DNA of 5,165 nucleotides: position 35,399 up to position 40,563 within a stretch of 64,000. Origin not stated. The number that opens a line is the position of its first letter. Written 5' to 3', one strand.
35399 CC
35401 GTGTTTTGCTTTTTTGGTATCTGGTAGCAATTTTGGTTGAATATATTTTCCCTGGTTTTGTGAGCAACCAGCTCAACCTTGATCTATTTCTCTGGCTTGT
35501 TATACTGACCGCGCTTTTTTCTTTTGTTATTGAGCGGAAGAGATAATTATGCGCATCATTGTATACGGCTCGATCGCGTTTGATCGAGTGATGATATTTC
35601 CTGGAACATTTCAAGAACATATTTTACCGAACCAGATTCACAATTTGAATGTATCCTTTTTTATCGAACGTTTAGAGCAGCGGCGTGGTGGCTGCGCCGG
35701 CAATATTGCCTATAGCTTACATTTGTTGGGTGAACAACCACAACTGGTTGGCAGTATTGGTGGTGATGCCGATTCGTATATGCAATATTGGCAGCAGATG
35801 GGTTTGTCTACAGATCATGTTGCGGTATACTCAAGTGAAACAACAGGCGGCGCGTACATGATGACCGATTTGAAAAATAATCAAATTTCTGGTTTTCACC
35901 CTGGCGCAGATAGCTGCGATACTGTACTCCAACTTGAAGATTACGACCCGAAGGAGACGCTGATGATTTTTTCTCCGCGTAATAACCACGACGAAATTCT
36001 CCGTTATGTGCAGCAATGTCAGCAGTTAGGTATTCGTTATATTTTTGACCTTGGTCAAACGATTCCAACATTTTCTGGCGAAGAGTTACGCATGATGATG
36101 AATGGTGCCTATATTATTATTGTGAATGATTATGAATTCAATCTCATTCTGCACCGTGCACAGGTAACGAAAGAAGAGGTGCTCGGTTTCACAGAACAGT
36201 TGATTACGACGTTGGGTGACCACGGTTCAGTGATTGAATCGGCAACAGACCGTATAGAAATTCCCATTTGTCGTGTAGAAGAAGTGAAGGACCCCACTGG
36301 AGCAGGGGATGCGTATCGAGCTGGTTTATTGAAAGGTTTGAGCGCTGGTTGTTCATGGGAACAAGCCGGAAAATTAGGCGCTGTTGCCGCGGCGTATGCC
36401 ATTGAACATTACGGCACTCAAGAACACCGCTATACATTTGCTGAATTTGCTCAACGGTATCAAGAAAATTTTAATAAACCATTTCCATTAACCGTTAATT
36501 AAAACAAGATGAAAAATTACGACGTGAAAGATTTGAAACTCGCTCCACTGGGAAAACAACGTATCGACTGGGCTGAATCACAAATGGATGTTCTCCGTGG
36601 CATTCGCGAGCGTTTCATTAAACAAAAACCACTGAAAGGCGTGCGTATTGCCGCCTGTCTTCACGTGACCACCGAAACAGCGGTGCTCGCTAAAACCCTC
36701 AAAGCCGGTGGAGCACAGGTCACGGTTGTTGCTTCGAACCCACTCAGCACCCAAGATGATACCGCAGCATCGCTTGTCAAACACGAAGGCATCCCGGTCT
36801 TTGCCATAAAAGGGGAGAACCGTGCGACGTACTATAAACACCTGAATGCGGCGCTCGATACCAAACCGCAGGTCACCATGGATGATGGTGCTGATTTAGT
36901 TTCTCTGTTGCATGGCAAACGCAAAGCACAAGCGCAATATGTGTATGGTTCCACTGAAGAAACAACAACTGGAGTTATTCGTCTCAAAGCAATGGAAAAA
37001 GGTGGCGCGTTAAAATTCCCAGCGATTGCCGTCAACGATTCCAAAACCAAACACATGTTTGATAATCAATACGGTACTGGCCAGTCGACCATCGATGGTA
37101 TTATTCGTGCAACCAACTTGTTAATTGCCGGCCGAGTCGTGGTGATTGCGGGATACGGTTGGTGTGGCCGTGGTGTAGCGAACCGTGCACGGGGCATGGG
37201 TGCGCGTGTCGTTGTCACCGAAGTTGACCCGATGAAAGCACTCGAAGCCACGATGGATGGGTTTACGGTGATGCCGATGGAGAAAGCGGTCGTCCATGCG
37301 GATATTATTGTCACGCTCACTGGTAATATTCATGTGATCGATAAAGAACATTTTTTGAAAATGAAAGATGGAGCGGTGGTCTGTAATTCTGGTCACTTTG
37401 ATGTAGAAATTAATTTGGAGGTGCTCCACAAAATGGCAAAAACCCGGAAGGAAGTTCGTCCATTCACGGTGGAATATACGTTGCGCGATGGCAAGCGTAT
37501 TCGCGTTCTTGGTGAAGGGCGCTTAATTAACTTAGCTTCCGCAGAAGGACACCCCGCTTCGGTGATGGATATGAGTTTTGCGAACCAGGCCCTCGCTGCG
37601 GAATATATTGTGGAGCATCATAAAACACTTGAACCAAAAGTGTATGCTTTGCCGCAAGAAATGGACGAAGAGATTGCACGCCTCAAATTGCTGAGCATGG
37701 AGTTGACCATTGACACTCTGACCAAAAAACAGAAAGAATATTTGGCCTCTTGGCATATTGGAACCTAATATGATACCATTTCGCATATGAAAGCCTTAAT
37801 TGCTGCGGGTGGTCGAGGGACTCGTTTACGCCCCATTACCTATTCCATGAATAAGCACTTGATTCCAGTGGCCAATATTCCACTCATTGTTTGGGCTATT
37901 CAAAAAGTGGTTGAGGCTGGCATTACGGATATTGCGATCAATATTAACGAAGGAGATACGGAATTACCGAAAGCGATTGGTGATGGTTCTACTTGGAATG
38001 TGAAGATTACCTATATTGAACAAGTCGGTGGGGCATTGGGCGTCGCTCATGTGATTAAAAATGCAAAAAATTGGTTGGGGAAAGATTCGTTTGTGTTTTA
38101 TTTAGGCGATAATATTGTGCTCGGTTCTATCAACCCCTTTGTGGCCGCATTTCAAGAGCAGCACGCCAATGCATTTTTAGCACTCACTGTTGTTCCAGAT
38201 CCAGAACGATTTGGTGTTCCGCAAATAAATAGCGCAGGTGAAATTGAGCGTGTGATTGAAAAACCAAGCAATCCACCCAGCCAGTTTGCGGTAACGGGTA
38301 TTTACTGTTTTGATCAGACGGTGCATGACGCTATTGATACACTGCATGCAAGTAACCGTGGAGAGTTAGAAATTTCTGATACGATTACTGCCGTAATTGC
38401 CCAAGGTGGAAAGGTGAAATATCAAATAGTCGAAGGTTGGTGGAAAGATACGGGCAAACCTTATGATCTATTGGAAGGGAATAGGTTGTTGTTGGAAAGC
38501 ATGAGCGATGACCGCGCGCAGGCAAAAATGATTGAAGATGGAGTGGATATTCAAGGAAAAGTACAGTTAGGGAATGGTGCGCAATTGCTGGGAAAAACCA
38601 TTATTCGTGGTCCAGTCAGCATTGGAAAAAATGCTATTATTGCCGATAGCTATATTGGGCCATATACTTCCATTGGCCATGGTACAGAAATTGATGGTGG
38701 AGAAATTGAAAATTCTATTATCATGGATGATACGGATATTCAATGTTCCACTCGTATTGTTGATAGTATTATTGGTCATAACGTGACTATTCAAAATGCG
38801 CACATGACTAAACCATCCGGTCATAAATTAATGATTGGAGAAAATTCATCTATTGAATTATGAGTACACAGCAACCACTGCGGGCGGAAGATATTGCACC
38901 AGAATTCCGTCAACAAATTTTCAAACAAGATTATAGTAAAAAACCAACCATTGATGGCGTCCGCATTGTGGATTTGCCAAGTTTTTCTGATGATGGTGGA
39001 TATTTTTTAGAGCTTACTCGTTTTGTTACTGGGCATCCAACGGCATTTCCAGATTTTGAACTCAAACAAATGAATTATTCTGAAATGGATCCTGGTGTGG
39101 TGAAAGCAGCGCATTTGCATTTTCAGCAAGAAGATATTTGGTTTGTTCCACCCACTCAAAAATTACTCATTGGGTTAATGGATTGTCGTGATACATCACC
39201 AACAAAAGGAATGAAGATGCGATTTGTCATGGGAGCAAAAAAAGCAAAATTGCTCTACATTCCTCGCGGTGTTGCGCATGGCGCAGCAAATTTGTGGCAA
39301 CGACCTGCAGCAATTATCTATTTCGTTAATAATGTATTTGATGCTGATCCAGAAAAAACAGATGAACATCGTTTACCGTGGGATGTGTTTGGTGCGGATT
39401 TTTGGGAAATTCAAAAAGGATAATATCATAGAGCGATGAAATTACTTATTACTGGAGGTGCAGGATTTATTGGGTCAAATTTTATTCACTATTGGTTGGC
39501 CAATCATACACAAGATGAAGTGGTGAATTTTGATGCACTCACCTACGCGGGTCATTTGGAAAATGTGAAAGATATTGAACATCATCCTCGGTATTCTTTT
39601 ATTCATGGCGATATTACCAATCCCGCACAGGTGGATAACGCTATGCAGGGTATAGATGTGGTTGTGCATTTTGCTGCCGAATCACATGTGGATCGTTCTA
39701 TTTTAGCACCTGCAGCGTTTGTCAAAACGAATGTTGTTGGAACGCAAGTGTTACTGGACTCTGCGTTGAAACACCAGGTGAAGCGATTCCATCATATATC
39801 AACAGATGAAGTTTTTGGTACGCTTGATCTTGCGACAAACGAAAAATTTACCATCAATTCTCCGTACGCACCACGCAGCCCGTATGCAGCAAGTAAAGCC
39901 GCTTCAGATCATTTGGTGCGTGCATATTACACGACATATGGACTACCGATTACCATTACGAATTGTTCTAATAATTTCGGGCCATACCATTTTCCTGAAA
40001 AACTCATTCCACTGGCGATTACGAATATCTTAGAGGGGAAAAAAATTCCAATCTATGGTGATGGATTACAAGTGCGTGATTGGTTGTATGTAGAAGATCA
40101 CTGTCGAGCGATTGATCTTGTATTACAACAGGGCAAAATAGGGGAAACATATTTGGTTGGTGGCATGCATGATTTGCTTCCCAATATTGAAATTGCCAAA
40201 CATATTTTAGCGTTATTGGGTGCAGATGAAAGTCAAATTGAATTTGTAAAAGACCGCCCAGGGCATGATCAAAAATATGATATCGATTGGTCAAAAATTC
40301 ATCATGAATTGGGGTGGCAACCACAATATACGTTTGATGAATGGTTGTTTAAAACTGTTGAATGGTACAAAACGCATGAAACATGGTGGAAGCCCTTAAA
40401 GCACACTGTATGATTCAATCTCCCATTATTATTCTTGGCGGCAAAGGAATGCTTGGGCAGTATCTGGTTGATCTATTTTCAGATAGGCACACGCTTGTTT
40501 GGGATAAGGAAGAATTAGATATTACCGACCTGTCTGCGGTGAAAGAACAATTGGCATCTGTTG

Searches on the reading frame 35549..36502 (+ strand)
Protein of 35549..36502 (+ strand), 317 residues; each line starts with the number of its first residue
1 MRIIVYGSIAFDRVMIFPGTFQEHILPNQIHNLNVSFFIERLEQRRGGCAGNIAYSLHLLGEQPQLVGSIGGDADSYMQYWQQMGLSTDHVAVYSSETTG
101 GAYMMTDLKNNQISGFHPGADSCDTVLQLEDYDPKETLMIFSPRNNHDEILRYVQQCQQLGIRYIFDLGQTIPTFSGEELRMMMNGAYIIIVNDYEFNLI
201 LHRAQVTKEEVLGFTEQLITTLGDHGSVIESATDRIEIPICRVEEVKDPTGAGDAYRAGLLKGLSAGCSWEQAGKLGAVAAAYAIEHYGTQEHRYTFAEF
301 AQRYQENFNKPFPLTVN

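Call 6: search_protein_families(library=pfam, proteins=[window:35549-36502:+], max_evalue=0.01)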
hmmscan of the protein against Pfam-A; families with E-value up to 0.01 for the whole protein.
window:35549-36502:+ (317 aa): 1 family
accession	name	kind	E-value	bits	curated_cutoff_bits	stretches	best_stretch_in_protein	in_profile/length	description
PF00294.29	PfkB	-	9.3e-37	127.4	25.8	1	40-292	29-297/302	pfkB family carbohydrate kinase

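Call 93: search_protein_families(library=ncbifam, proteins=[window:35549-36502:+], max_evalue=1e-10)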
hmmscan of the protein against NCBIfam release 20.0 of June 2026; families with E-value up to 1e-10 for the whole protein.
window:35549-36502:+ (317 aa): 7 families
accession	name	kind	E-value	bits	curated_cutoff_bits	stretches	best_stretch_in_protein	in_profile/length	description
NF041164.1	NucKinThplmales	equivalog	2.5e-33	115.5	450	1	38-287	29-274/295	nucleoside kinase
TIGR02152.1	D_ribokin_bact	equivalog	1.4e-20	73.8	299.65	1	3-298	1-294/298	ribokinase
TIGR04382.1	myo_inos_iolC_N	equivalog_domain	8.4e-18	64.7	300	1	41-293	28-298/309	5-dehydro-2-deoxygluconokinase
NF041134.1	R1P_kin_Thcocales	equivalog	1.3e-16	60.8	500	1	46-291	36-269/291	ADP-dependent ribose-1-phosphate kinase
NF053626.1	RibKinHalex1628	equivalog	2.5e-15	56.7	330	1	39-291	30-279/293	ATP-dependent ribose-1-phosphate kinase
TIGR02198.1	rfaE_dom_I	equivalog_domain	2e-13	50.2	345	0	215-293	227-305/315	D-glycero-beta-D-manno-heptose-7-phosphate kinase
NF007321.0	PRK09813.1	equivalog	3.7e-12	46.3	247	1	46-289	23-259/261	fructoselysine 6-kinase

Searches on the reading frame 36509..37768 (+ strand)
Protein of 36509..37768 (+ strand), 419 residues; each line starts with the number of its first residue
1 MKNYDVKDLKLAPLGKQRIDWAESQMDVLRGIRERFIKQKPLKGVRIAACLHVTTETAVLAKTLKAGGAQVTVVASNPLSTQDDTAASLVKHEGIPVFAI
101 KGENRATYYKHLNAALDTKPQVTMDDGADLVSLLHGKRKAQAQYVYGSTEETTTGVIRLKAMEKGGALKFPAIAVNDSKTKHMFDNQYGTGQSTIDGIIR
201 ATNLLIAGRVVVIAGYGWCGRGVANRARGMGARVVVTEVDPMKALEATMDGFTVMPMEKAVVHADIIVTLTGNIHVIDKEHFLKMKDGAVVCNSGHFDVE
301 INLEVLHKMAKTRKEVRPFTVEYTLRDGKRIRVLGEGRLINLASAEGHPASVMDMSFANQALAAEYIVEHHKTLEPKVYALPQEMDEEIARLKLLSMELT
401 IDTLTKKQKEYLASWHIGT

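Call 6: search_protein_families(library=pfam, proteins=[window:36509-37768:+], max_evalue=0.01)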
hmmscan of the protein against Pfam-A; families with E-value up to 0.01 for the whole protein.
window:36509-37768:+ (419 aa): 7 families
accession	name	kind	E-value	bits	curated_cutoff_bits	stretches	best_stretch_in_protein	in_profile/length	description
PF05221.23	AdoHcyase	-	6.5e-70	236.1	25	2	3-140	1-142/299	S-adenosyl-L-homocysteine hydrolase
PF00670.27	AdoHcyase_NAD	-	1.8e-56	191.2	27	1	186-346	1-161/162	S-adenosyl-L-homocysteine hydrolase, NAD binding domain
PF02826.25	2-Hacid_dh_C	-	1.6e-11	44.4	25.1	1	205-296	33-128/178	D-isomer specific 2-hydroxyacid dehydrogenase, NAD binding domain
PF07991.19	KARI_N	-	1e-07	32.1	20.6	1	206-302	2-102/165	Acetohydroxy acid isomeroreductase, NADPH-binding domain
PF02254.24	TrkA_N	-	0.00081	20.1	23.8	0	211-255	1-45/116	TrkA-N domain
PF13579.12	Glyco_trans_4_4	-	0.0043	17.9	29.7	0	55-101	5-46/158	Glycosyl transferase 4-like domain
PF03807.23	F420_oxidored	-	0.0092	17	21.6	0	210-269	2-65/94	NADP oxidoreductase coenzyme F420-dependent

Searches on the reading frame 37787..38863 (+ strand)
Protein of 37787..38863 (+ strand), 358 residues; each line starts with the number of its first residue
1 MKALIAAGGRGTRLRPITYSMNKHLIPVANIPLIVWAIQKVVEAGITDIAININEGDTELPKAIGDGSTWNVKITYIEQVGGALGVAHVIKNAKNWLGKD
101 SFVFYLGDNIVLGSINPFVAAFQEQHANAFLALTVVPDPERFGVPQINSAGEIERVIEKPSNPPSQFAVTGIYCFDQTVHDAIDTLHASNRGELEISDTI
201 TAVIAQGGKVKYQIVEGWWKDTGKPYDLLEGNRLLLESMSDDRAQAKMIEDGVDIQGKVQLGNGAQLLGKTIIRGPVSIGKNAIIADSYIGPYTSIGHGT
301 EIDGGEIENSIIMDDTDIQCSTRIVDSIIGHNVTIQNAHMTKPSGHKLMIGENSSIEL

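Call 6: search_protein_families(library=pfam, proteins=[window:37787-38863:+], max_evalue=0.01)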
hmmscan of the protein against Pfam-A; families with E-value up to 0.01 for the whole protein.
window:37787-38863:+ (358 aa): 6 families
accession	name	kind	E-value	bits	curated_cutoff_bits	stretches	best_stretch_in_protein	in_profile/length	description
PF00483.29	NTP_transferase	-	5.9e-49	167.3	21.2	1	2-236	1-243/245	Nucleotidyl transferase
PF25084.1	LbH_EIF2B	-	1.9e-10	41.1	54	1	257-340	8-86/105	EIF2B subunit epsilon LbH domain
PF00132.30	Hexapep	-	4e-07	29.9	27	1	259-286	2-29/36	Bacterial transferase hexapeptide (six repeats)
PF12804.13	NTP_transf_3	-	6.8e-07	30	27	1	3-130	1-119/160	MobA-like NTP transferase domain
PF24894.1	Hexapep_GlmU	-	0.00019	21.9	23.3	1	296-337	21-62/104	GlmU-like, C-terminal hexapeptide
PF01128.25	IspD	-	0.0037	17.5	27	0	2-67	2-65/221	2-C-methyl-D-erythritol 4-phosphate cytidylyltransferase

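Call 93: search_protein_families(library=ncbifam, proteins=[window:37787-38863:+], max_evalue=1e-10)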
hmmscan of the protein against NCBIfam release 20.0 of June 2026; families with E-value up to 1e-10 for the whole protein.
window:37787-38863:+ (358 aa): 20 families
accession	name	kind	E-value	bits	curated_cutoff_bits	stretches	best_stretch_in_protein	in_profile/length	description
TIGR01208.1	rmlA_long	equivalog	4.3e-120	400.8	320.25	1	2-358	1-353/353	glucose-1-phosphate thymidylyltransferase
TIGR03992.1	Arch_glmU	subfamily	3e-74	250.2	292.1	1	1-335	1-327/393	bifunctional sugar-1-phosphate nucleotidylyltransferase/acetyltransferase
NF041173.1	Sug_nt_acttase_Thmprot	equivalog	9.1e-60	202.7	600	1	1-335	1-327/405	bifunctional sugar-1-phosphate nucleotidylyltransferase/acetyltransferase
TIGR01207.1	rmlA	equivalog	8.5e-43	146.5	360.65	1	2-232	1-233/286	glucose-1-phosphate thymidylyltransferase RfbA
NF052502.1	man1P_GTase_Rv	exception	1.2e-42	146.1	440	1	2-337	2-326/352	mannose-1-phosphate guanylyltransferase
NF041313.1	UDPGP_AglF_Halo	equivalog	1.7e-42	145.5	400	1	1-234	1-233/234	UTP--glucose-1-phosphate uridylyltransferase AglF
NF012024.0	PRK15480.1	equivalog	1.8e-36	125.8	588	1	2-233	5-238/292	glucose-1-phosphate thymidylyltransferase RfbA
NF045761.1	NAMPUrTaseMurU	equivalog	2.7e-28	99.4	250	1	1-229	1-221/226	N-acetylmuramate alpha-1-phosphate uridylyltransferase MurU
TIGR01099.1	galU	equivalog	8.9e-25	87.7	326.8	1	72-229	94-259/261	UTP--glucose-1-phosphate uridylyltransferase GalU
NF003670.0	PRK05293.1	equivalog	6.3e-23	81.3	470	1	3-346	7-363/382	glucose-1-phosphate adenylyltransferase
NF010934.1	PRK14354.1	equivalog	2.9e-20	72.2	450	1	3-337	2-324/447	bifunctional UDP-N-acetylglucosamine diphosphorylase/glucosamine-1-phosphate N-acetyltransferase GlmU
TIGR01173.1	glmU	equivalog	2.1e-19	69.7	366.85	1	1-212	1-211/452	bifunctional UDP-N-acetylglucosamine diphosphorylase/glucosamine-1-phosphate N-acetyltransferase GlmU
TIGR02091.1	glgC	equivalog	2.4e-19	69.6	424.9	1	3-338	3-359/364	glucose-1-phosphate adenylyltransferase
NF010935.0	PRK14355.1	equivalog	2.5e-15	56.1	718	1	2-342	5-354/459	bifunctional UDP-N-acetylglucosamine diphosphorylase/glucosamine-1-phosphate N-acetyltransferase GlmU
NF010933.0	PRK14353.1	equivalog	4.3e-14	52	505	0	3-211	8-217/453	bifunctional UDP-N-acetylglucosamine diphosphorylase/glucosamine-1-phosphate N-acetyltransferase GlmU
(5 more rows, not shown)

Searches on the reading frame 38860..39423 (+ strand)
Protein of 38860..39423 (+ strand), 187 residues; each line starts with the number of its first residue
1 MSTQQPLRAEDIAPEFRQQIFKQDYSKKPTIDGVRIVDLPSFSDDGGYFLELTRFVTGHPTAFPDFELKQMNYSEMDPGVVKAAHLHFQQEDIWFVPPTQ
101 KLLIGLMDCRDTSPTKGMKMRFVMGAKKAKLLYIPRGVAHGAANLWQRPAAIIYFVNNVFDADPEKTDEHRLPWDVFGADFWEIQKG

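Call 6: search_protein_families(library=pfam, proteins=[window:38860-39423:+], max_evalue=0.01)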
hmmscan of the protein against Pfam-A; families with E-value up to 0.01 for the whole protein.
window:38860-39423:+ (187 aa): 2 families
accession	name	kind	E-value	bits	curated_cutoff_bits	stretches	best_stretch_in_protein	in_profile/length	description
PF00908.23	dTDP_sugar_isom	-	2.8e-13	50.3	27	1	30-166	3-139/168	dTDP-4-dehydrorhamnose 3,5-epimerase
PF14667.12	Polysacc_synt_C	-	0.0047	17.5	28.7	1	69-164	18-107/111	Polysaccharide biosynthesis C-terminal domain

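Call 93: search_protein_families(library=ncbifam, proteins=[window:38860-39423:+], max_evalue=1e-10)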
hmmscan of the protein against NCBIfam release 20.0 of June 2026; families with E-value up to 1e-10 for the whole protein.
window:38860-39423:+ (187 aa): 1 family
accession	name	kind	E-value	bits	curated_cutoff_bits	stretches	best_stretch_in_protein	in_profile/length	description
TIGR01221.1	rmlC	equivalog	2.8e-11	43.6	155.75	1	29-167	5-142/176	dTDP-4-dehydrorhamnose 3,5-epimerase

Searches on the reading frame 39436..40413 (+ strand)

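Call 7: search_protein_families(library=pfam, proteins=[window:39436-40413:+], max_evalue=0.01)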
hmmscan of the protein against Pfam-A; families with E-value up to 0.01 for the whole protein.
window:39436-40413:+ (325 aa): 10 families
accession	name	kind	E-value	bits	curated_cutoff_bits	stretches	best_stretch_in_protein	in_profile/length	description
PF16363.11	GDP_Man_Dehyd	-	2.1e-84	284.2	27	1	4-304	1-329/332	GDP-mannose 4,6 dehydratase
PF01370.27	Epimerase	-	2.5e-70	237.1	20.9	1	4-242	2-240/240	NAD dependent epimerase/dehydratase family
PF01073.25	3Beta_HSD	-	1.4e-23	83.8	22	1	4-223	1-222/280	3-beta hydroxysteroid dehydrogenase/isomerase family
PF02719.21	Polysacc_synt_2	-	1.3e-19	70.9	20.2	1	3-276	1-266/293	Polysaccharide biosynthesis protein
PF07993.18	NAD_binding_4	-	2.8e-17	63.2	20.1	1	5-179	1-206/258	Male sterility protein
PF04321.23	RmlD_sub_bind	-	4.6e-14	52.6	27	1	1-166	1-141/287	RmlD substrate binding domain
PF13460.12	NAD_binding_10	-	1.1e-10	42.1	27.2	1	7-163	1-133/184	NAD(P)H-binding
PF03435.24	Sacchrp_dh_NADP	-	0.0011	19.7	25.1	1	8-109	5-101/129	Saccharopine dehydrogenase NADP binding domain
PF00106.31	adh_short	-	0.0014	18.6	26.6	0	4-74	4-72/195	short chain dehydrogenase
PF00056.29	Ldh_1_N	-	0.002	18.6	27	1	1-81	1-78/141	lactate/malate dehydrogenase, NAD binding domain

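Call 93: search_protein_families(library=ncbifam, proteins=[window:39436-40413:+], max_evalue=1e-10)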
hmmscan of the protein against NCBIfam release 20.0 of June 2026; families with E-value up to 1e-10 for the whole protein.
window:39436-40413:+ (325 aa): 23 families
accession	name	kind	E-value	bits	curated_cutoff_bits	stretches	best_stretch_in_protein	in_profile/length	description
TIGR01181.1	dTDP_gluc_dehyt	equivalog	6.9e-143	475.5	365.1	1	2-321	1-321/321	dTDP-glucose 4,6-dehydratase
NF007490.0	PRK10084.1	subfamily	1.4e-117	392.7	649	1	1-322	1-345/361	dTDP-glucose 4,6-dehydratase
NF007582.0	PRK10217.1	equivalog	3.7e-111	371.7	698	1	2-322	3-342/355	dTDP-glucose 4,6-dehydratase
TIGR04180.1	EDH_00030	hypoth_equivalog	5.9e-46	156.9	475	1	4-298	2-296/297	NAD-dependent 4,6-dehydratase LegB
TIGR01179.1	galE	equivalog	4.9e-35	120.9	262.3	1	2-315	1-329/332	UDP-glucose 4-epimerase GalE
TIGR02622.1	CDP_4_6_dhtase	equivalog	5.9e-24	84.9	278.45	1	2-314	6-333/352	CDP-glucose 4,6-dehydratase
TIGR03466.1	HpnA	hypoth_equivalog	2.3e-23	82.6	367.65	1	1-247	1-234/327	hopanoid-associated sugar epimerase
NF052578.1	StrlDmthSdmBMthl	equivalog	5.9e-21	75.5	600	1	1-249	1-235/328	sterol demethylase protein SdmB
NF011728.1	PRK15181.1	equivalog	7.1e-21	74.6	760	1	2-313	17-339/348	Vi polysaccharide biosynthesis UDP-N-acetylglucosaminuronic acid C-4 epimerase TviC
TIGR03589.1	PseB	equivalog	8.3e-20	71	407.75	1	3-140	7-142/324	UDP-N-acetylglucosamine 4,6-dehydratase (inverting)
TIGR02197.1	heptose_epim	equivalog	1.9e-19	70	274.6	1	3-273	1-271/316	ADP-glyceromanno-heptose 6-epimerase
TIGR01472.1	gmd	equivalog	1.1e-17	64.3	415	1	40-236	41-245/342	GDP-mannose 4,6-dehydratase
NF007956.0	PRK10675.1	subfamily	4.2e-17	62.3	394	1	1-314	1-332/338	UDP-glucose 4-epimerase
NF008872.0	PRK11908.1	equivalog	9.2e-16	57.8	294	1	1-259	2-269/349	bifunctional UDP-4-keto-pentose/UDP-xylose synthase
NF042422.1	oxyalk_red_OleD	equivalog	5.9e-15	55.5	580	1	1-165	1-154/329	2-alkyl-3-oxoalkanoate reductase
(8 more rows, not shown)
